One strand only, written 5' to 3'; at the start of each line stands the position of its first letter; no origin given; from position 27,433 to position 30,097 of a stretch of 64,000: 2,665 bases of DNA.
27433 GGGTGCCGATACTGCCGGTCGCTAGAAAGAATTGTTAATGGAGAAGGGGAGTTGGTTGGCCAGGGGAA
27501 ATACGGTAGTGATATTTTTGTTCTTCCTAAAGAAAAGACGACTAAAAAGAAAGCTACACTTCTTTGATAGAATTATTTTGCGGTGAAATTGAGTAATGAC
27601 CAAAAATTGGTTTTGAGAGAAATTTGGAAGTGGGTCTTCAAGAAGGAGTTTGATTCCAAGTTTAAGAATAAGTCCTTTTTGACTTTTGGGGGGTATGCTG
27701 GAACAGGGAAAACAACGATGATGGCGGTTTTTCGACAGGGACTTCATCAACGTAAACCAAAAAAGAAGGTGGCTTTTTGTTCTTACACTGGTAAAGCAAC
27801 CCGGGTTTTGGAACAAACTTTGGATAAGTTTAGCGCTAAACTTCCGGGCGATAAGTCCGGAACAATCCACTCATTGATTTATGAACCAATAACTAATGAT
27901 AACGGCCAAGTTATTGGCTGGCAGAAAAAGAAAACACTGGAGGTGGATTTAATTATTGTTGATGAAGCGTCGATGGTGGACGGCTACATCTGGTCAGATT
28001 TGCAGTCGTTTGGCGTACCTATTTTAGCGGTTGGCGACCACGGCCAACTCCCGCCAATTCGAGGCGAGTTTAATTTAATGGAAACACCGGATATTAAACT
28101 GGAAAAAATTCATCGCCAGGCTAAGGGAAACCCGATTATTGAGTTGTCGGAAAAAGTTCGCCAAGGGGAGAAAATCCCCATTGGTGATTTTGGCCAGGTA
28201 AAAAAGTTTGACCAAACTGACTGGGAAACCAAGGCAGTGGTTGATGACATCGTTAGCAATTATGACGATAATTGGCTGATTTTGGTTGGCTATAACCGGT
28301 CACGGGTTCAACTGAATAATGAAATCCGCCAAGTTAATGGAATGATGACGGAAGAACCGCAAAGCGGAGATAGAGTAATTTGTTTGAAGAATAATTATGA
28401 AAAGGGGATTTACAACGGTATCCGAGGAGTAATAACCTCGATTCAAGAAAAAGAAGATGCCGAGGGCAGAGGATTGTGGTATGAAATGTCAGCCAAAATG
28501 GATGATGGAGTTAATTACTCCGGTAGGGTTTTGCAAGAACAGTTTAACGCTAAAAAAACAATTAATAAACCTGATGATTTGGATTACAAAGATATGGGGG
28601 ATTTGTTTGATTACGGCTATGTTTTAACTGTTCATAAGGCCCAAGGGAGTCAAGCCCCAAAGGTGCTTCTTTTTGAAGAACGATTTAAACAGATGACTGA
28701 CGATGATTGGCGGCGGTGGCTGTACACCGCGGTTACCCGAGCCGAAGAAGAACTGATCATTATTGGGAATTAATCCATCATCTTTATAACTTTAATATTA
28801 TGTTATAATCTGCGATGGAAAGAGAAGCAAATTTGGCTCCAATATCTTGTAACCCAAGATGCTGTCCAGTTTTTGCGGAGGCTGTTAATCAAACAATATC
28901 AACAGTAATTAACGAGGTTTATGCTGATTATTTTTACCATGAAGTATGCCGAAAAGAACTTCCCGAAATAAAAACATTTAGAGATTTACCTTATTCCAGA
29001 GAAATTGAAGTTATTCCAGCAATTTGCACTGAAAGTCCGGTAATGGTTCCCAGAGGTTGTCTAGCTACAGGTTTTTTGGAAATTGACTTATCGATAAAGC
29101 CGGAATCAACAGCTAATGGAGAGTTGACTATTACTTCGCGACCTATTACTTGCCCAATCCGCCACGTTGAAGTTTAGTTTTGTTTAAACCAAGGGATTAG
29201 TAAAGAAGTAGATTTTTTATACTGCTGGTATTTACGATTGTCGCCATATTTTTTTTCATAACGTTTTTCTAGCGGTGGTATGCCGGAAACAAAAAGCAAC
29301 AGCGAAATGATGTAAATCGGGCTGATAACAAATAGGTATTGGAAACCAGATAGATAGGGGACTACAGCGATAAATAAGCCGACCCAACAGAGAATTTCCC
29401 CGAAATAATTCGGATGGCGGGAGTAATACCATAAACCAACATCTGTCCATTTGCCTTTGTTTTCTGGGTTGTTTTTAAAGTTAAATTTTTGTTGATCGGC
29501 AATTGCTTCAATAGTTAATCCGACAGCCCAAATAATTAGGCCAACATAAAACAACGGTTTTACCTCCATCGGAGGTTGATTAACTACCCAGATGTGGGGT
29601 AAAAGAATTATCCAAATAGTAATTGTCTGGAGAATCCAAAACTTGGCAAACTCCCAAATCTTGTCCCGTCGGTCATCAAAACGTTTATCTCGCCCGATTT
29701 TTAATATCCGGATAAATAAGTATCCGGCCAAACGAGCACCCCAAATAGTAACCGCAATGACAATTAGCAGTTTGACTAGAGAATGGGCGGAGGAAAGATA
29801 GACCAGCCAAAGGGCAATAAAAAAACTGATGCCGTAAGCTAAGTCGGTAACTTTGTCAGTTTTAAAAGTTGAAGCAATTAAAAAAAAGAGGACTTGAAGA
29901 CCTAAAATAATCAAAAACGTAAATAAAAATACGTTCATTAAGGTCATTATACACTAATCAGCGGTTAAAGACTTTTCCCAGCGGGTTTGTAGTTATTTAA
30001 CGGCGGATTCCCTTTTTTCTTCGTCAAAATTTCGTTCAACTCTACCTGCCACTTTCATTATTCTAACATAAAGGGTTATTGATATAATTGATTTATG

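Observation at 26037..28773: SOS-box-controlled divergent module: lexA-dinB on one side, a Cas4/AddB-like Fe-S nuclease plus RecD/Dda-like helicase on the other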

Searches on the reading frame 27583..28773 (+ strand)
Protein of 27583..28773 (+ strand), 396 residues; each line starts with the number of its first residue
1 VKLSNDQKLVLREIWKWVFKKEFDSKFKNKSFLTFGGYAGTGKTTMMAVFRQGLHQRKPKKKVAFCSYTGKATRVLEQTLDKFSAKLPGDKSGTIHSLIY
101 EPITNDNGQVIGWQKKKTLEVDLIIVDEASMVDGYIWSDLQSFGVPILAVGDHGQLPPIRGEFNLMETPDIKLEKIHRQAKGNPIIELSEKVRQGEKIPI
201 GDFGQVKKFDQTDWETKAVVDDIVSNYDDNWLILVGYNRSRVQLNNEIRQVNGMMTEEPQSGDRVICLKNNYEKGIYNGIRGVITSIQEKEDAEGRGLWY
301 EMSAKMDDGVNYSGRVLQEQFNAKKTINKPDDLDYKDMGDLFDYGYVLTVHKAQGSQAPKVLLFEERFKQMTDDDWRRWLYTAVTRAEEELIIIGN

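Call 3: search_protein_families(library=pfam, proteins=[window:27583-28773:+], max_evalue=0.01)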
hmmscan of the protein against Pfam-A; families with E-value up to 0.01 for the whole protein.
window:27583-28773:+ (396 aa): 13 families
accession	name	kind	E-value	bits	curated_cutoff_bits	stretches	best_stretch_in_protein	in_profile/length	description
PF13604.12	AAA_30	-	2.5e-20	73.5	27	1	32-198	20-174/191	AAA domain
PF13245.12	AAA_19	-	6.5e-17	62.4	25.1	1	27-158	9-131/134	AAA domain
PF13538.12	UvrD_C_2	-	1e-16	61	27.4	1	344-394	1-52/52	UvrD-like helicase C-terminal domain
PF01443.25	Viral_helicase1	-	4.4e-08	33.7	21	1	336-394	173-227/228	Viral superfamily 1 RNA helicase core domain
PF18335.7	SH3_13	-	1.2e-07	31.8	41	1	260-291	27-58/65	ATP-dependent RecD-like DNA helicase SH3 domain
PF05970.20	PIF1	-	1.6e-06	28.3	25.9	1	3-142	2-124/223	PIF1-like helicase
PF04851.21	ResIII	-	0.00014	22.3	22.5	1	2-96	3-84/164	Type III restriction enzyme, res subunit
PF24883.2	NPHP3_N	-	0.00019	22.1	24.8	1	16-93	4-85/164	Nephrocystin 3, N-terminal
PF13401.12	AAA_22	-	0.0005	20.8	27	1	29-142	4-106/130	AAA domain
PF13086.12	AAA_11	-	0.00073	19.8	27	0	119-159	211-253/257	AAA domain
PF09848.15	SLFN-g3_helicase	-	0.0029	17.4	24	1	36-129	7-88/354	Schlafen group 3, DNA/RNA helicase domain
PF13361.12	UvrD_C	-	0.0041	17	25.6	0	346-394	288-346/350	UvrD-like helicase C-terminal domain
PF05127.21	NAT10_TcmA_helicase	-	0.0063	16.8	22.7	0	40-136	7-105/176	RNA cytidine acetyltransferase NAT10/TcmA, helicase domain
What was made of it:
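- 27583..28773 (+): Compact SF1B helicase, Dda/RecD2-like (396 aa, GTG start). It belongs to a family conserved across Patescibacteria. AAA_30 2.5e-20, UvrD_C_2 1e-16, SH3_13 1.2e-7 (below cutoff) (call 3).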

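Call 8: search_protein_families(library=ncbifam, proteins=[window:27583-28773:+], max_evalue=0.001)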
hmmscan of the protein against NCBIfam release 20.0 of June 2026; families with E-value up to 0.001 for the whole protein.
window:27583-28773:+ (396 aa): 5 families
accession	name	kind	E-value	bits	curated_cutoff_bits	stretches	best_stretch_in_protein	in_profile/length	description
TIGR01448.2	helicase_RecD2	equivalog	4.8e-41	140.7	500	1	32-396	333-689/713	SF1B family DNA helicase RecD2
TIGR01447.1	recD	equivalog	1.4e-24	86.6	310.15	2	32-159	166-304/597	exodeoxyribonuclease V subunit alpha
TIGR02768.1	TraA_Ti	equivalog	1.8e-16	59.7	590.45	1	37-391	382-711/751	Ti-type conjugative transfer relaxase TraA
NF008127.0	PRK10875.1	equivalog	1.9e-12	46.6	671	1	37-140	178-289/619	exodeoxyribonuclease V subunit alpha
NF010464.0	PRK13889.1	subfamily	2.8e-08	32.1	1015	1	260-356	602-668/992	conjugal transfer relaxase TraA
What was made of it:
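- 27583..28773 (+): RecD2 TIGR01448 140.7 bits, core only (call 8).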

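Call 9: search_protein_families(library=padloc, proteins=[window:27583-28773:+], max_evalue=0.01)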
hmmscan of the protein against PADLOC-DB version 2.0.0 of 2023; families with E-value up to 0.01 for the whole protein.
window:27583-28773:+ (396 aa): 34 families (the best 25 are shown)
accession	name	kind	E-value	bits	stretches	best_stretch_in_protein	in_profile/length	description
PDLC04476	PDC-M16A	-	9.7e-38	128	3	2-144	4-141/691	-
PDLC04475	PDC-M16A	-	2e-33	113.9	3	343-394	433-484/721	-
PDLC01734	typeIV_RecD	-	5.6e-33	112.2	1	27-395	351-716/763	RecD_0_IVD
PDLC05064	PDC-S68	-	2e-23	80.1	2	27-249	697-910/1273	-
PDLC05066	PDC-S68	-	2.6e-22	76.7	2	29-159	592-721/1202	-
PDLC05065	PDC-S68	-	4.8e-22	75.6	2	31-251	621-843/1221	-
PDLC04472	PDC-M16A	-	9.3e-22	75.2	3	344-394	648-698/930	-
PDLC01148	RecD_like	-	8.5e-16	55.4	1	36-395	334-680/719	RecD/Tra ATPase fused to N-terminal HHH domain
PDLC05035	PDC-S53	-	2.1e-14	50.5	1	27-393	507-864/900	-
PDLC04474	PDC-M16A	-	5.8e-11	39.6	1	344-393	648-700/917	-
PDLC00122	GajB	-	2.4e-10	37.9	1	345-396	423-473/502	UrvD helicase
PDLC04470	PDC-M16A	-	9.3e-07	25.4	1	340-394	624-678/895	-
PDLC03802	RTasHel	-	9e-06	22.8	1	311-394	574-650/675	DRT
PDLC00111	GajB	-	1.6e-05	21.8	1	28-117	24-114/625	UrvD helicase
PDLC00119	GajB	-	3.5e-05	21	0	346-393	486-541/565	UrvD helicase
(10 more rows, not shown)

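Call 20: find_homologous_proteins(query=window:27583-28773:+, max_evalue=0.00001)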
Query window:27583-28773:+ (396 aa): 7757 proteins with E <= 0.00001 among 8000 candidates; the best 120 are listed.
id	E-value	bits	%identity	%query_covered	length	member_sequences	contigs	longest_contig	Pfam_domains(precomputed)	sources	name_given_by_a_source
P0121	3.2e-268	907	100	100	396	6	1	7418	PF13538.13,PF05970.21,PF01443.25,PF13604.13,PF13245.13,PF18335.8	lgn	-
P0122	2.6e-249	845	91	100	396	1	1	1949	PF13538.13,PF05970.21,PF01443.25,PF13604.13,PF24883.3,PF13245.13,PF18335.8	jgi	-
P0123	2.0e-227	773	83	100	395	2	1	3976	PF13538.13,PF05970.21,PF01443.25,PF13604.13,PF13245.13,PF18335.8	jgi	jgi:exodeoxyribonuclease-5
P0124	6.6e-227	771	83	100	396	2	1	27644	PF13538.13,PF05970.21,PF01443.25,PF13604.13,PF13245.13,PF18335.8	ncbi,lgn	-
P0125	3.8e-220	749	80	100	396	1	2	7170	PF13538.13,PF13086.13,PF05970.21,PF01443.25,PF13604.13,PF13245.13,PF18335.8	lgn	-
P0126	4.3e-215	732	89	88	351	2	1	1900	PF13538.13,PF01443.25,PF13604.13,PF13245.13,PF18335.8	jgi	jgi:exodeoxyribonuclease-5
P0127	9.3e-178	609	67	100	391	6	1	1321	PF13538.13,PF05970.21,PF01443.25,PF13604.13,PF13245.13,PF18335.8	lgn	-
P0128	1.6e-174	599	65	100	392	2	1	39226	PF13538.13,PF05970.21,PF01443.25,PF13604.13,PF13245.13,PF18335.8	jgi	jgi:exodeoxyribonuclease-5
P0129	8.6e-168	576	65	100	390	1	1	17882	PF13538.13,PF05970.21,PF01443.25,PF13604.13,PF13245.13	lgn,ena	-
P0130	1.2e-167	576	63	99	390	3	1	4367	PF13538.13,PF05970.21,PF01443.25,PF13604.13,PF13245.13,PF18335.8,PF09848.16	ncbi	-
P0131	1.6e-166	572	65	99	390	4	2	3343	PF13538.13,PF05970.21,PF01443.25,PF13604.13,PF13245.13,PF18335.8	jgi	-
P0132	2.3e-165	568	63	100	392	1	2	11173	PF13538.13,PF05970.21,PF01443.25,PF13604.13,PF13245.13,PF18335.8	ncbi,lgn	-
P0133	1.2e-162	559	64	100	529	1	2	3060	PF13538.13,PF01443.25,PF13604.13,PF02985.29,PF13245.13,PF18335.8,PF13401.13,PF13513.13,PF13646.13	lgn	-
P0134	1.2e-162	559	64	100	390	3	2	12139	PF13538.13,PF05970.21,PF01443.25,PF13604.13,PF13245.13,PF18335.8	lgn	-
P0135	1.8e-161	556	63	100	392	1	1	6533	PF13538.13,PF05970.21,PF01443.25,PF13604.13,PF13245.13,PF18335.8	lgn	-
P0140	1.1e-156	540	60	100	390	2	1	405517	PF13538.13,PF05970.21,PF01443.25,PF13604.13,PF13245.13,PF18335.8,PF00580.28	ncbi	-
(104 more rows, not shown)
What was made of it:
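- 27583..28773 (+): 7757 homologues (call 20).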

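Call 22: find_encoding_contigs(protein=P0128, flank=6000, max_places=3)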
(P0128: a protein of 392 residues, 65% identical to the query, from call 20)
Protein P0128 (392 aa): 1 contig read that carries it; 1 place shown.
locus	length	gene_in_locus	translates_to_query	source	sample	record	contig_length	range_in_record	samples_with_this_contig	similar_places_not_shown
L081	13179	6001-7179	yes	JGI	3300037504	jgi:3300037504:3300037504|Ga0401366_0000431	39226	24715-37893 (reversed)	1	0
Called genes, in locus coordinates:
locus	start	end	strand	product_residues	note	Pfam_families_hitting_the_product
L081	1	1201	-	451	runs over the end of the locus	PF00890:FAD_binding_2, PF01134:GIDA (faint), PF01266:DAO (faint), PF01593:Amino_oxidase (faint), PF03486:HI0933_like, PF13450:NAD_binding_8 (weak), PF07992:Pyr_redox_2 (weak), PF21688:FAD-depend_C, +1 more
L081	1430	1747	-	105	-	PF02482:Ribosomal_S30AE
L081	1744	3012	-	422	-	-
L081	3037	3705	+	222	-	PF00072:Response_reg, PF00486:Trans_reg_C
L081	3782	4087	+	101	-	-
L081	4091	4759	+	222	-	PF00970:FAD_binding_6, PF08030:NAD_binding_6 (weak), PF00175:NAD_binding_1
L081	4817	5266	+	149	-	PF27746:Small_heat_shock_put (weak), PF00011:HSP20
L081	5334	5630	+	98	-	-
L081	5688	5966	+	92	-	-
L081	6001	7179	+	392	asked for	PF05970:PIF1, PF13604:AAA_30, PF13245:AAA_19, PF01443:Viral_helicase1 (faint), PF18335:SH3_13 (weak), PF13538:UvrD_C_2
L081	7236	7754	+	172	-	PF00383:dCMP_cyt_deam_1, PF14437:MafB19-deam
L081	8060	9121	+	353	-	PF01171:ATP_bind_3 (weak), PF03054:tRNA_Me_trans, PF20259:tRNA_Me_trans_M, PF20258:tRNA_Me_trans_C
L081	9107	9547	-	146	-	PF09424:YqeY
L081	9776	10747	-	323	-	PF05496:RuvB_N, PF00004:AAA, PF07728:AAA_5 (weak), PF17864:AAA_lid_4, PF05491:WHD_RuvB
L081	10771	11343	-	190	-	PF01330:RuvA_N, PF14520:HHH_5, PF07499:RuvA_C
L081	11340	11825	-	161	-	PF02075:RuvC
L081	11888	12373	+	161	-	PF10706:Aminoglyc_resit, PF14907:NTP_transf_5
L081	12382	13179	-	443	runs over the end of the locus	PF13353:Fer4_12 (faint), PF04055:Radical_SAM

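Call 23: find_encoding_contigs(protein=P0140, flank=6000, max_places=3)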
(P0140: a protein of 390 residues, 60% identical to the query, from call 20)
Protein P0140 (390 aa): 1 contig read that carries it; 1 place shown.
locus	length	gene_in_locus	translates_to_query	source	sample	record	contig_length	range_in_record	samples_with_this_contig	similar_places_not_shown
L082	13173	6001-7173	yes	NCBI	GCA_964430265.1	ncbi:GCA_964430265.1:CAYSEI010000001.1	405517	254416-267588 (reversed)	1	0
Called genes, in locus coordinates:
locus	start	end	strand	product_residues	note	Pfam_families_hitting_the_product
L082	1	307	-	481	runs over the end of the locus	PF00890:FAD_binding_2 (faint), PF01134:GIDA (faint), PF01266:DAO (faint), PF03486:HI0933_like, PF07992:Pyr_redox_2 (faint), PF13450:NAD_binding_8 (weak), PF13738:Pyr_redox_3 (faint), PF21688:FAD-depend_C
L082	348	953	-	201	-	PF03167:UDG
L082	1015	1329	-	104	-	PF02482:Ribosomal_S30AE (weak)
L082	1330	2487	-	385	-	-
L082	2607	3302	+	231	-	PF00072:Response_reg, PF00486:Trans_reg_C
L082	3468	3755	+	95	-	-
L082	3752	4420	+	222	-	PF00175:NAD_binding_1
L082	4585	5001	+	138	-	PF00011:HSP20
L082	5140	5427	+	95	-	-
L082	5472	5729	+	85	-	-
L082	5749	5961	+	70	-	-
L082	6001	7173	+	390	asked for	PF05970:PIF1, PF13604:AAA_30, PF00580:UvrD-helicase (weak), PF13245:AAA_19, PF01443:Viral_helicase1 (faint), PF18335:SH3_13 (weak), PF13538:UvrD_C_2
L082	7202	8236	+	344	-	PF21088:MS_channel_1st, PF00924:MS_channel_2nd, PF21082:MS_channel_3rd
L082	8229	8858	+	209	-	-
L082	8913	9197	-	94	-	-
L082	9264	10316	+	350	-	PF01171:ATP_bind_3 (weak), PF02540:NAD_synthase (weak), PF03054:tRNA_Me_trans, PF06508:QueC (weak), PF20259:tRNA_Me_trans_M, PF20258:tRNA_Me_trans_C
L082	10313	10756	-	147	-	PF09424:YqeY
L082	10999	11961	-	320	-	PF05496:RuvB_N, PF01078:Mg_chelatase (faint), PF13401:AAA_22 (faint), PF00004:AAA, PF00910:RNA_helicase (weak), PF07728:AAA_5 (weak), PF17864:AAA_lid_4, PF05491:WHD_RuvB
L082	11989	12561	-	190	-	PF01330:RuvA_N, PF00633:HHH (faint), PF14520:HHH_5, PF21176:RecR_HhH (faint), PF07499:RuvA_C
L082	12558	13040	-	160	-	PF02075:RuvC, PF04848:Pox_A22 (faint)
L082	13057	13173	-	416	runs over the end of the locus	PF00890:FAD_binding_2 (faint), PF01134:GIDA (faint), PF01266:DAO (faint), PF03486:HI0933_like, PF07992:Pyr_redox_2, PF12831:FAD_oxidored (weak), PF13738:Pyr_redox_3 (weak), PF22780:HI0933_like_1st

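Call 24: find_encoding_contigs(protein=P0124, flank=7000, max_places=3)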
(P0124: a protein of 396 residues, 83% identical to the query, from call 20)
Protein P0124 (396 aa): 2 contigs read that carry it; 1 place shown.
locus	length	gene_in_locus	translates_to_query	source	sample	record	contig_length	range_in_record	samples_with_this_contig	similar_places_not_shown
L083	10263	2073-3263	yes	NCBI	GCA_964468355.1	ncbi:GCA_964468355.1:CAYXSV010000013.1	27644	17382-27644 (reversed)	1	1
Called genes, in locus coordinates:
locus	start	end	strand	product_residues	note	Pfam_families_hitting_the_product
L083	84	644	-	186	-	PF08786:DcrB (weak)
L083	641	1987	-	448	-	PF04203:Sortase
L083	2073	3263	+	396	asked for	PF05970:PIF1 (faint), PF13245:AAA_19, PF13604:AAA_30, PF01443:Viral_helicase1 (faint), PF18335:SH3_13 (weak), PF13538:UvrD_C_2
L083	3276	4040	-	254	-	PF06966:DUF1295, PF02544:Steroid_dh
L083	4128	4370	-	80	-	-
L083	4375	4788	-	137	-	-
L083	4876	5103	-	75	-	-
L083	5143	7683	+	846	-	PF01624:MutS_I, PF05188:MutS_II, PF05192:MutS_III, PF05190:MutS_IV, PF00488:MutS_V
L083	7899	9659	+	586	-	PF02518:HATPase_c (weak), PF13589:HATPase_c_3, PF01119:DNA_mis_repair, PF08676:MutL_C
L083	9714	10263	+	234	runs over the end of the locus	PF20582:UPF0758_N, PF12826:HHH_2 (weak), PF14520:HHH_5 (weak), PF00633:HHH (faint), PF04002:RadC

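Call 25: find_encoding_contigs(protein=P0125, flank=7000, max_places=3)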
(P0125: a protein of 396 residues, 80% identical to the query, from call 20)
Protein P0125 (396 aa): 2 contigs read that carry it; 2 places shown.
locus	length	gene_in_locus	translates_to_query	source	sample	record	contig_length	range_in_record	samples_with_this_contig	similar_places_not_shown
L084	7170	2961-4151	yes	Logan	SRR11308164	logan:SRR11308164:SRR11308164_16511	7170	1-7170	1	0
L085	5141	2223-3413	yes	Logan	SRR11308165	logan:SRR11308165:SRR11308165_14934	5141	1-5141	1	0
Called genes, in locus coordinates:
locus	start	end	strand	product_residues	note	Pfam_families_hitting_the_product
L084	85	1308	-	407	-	PF00817:IMS, PF11798:IMS_HHH (weak), PF11799:IMS_C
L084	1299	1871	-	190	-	PF00717:Peptidase_S24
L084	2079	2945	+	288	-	PF01930:Cas_Cas4 (faint), PF12705:PDDEXK_1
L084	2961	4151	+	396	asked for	PF05970:PIF1 (weak), PF13086:AAA_11 (faint), PF13245:AAA_19, PF13604:AAA_30, PF01443:Viral_helicase1 (faint), PF18335:SH3_13, PF13538:UvrD_C_2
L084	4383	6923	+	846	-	PF01624:MutS_I, PF05188:MutS_II, PF05192:MutS_III, PF05190:MutS_IV, PF00488:MutS_V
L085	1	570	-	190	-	?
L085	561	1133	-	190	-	PF00717:Peptidase_S24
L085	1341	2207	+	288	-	PF01930:Cas_Cas4 (faint), PF12705:PDDEXK_1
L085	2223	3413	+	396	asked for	PF05970:PIF1 (weak), PF13086:AAA_11 (faint), PF13245:AAA_19, PF13604:AAA_30, PF01443:Viral_helicase1 (faint), PF18335:SH3_13, PF13538:UvrD_C_2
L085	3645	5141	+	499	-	?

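Call 33: search_solved_structures(query=window:27583-28773:+, max_evalue=0.001)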
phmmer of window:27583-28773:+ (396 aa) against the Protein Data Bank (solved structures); distinct sequences matched with E-value up to 0.001: 7.
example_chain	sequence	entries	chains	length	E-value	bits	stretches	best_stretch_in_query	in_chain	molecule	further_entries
9kwf_B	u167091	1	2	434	1.4e-19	73.5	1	28-195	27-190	Putative deoxyribonuclease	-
3e1s_A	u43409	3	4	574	2.9e-15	59.3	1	35-202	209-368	Exodeoxyribonuclease V, subunit RecD | Exodeoxyribonuclease V, subunit RecD, putative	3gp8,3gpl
8jx6_A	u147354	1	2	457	2.6e-09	39.7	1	33-192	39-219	Deep-Sea Helicase 9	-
1w36_D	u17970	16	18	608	5.4e-06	28.8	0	35-158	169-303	EXODEOXYRIBONUCLEASE V ALPHA CHAIN | RecBCD enzyme subunit RecD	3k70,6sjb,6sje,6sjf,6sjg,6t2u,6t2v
5ld2_D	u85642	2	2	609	5.4e-06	28.8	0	35-158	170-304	RecBCD enzyme subunit RecD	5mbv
3upu_A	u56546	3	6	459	5.5e-05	25.4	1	28-198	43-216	ATP-dependent DNA helicase dda | Dda helicase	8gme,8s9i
7otj_A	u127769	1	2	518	0.00019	23.7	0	33-159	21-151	ATP-dependent DNA helicase PIF1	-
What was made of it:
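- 27583..28773 (+): PDB sequence hits: 9kwf, RecD2 3e1s, Dda 3upu (call 33).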

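Call 55: find_related_loci(query=window:27583-28773:+, collection=viral_contigs, flank=4000)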
Query window:27583-28773:+ (396 aa) in viral_contigs; peptide patterns used: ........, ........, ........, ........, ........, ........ (x = any residue, [..] = any of these).
2 stretches matched a pattern, but none encodes a relative of the query by tblastn (E <= 1e-3).

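Call 56: search_protein_families(library=phrogs, proteins=[window:27583-28773:+], max_evalue=0.001)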
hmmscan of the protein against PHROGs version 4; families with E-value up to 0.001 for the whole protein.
window:27583-28773:+ (396 aa): 4 families
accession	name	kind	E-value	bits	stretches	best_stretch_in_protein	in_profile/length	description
phrog_325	-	DNA, RNA and nucleotide metabolism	1.9e-89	302.2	1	1-396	469-869/986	Dda-like helicase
phrog_4412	-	DNA, RNA and nucleotide metabolism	3.7e-41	142.3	1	26-396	341-714/743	exonuclease V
phrog_1967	-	DNA, RNA and nucleotide metabolism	1.4e-10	41.5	1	28-116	164-250/776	DNA helicase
phrog_25411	-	unknown function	0.0004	20.2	0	118-161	351-394/627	-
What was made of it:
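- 27583..28773 (+): PHROG 325 'Dda-like helicase' 1.9e-89 over the full length (call 56).
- Closest known: Phage T4 Dda and Deinococcus RecD2. Same: PHROG 325 'Dda-like helicase' matches at 1.9e-89, and PDB sequence hits include RecD2 and Dda (calls 33, 56).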

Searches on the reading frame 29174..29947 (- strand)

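Call 3: search_protein_families(library=pfam, proteins=[window:29174-29947:-], max_evalue=0.01)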
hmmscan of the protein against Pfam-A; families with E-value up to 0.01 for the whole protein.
window:29174-29947:- (257 aa): 4 families
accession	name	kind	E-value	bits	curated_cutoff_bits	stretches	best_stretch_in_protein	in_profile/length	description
PF06966.17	DUF1295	-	5.9e-69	232.6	20.4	1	21-247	1-235/235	Protein of unknown function (DUF1295)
PF02544.21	Steroid_dh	-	1.1e-07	32.3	22.6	1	129-253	38-148/150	3-oxo-5-alpha-steroid 4-dehydrogenase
PF04140.19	ICMT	-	0.002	18.9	24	1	154-207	22-71/95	Isoprenylcysteine carboxyl methyltransferase (ICMT) family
PF04191.18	PEMT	-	0.0046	17.8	25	1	136-215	11-89/105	Phospholipid methyltransferase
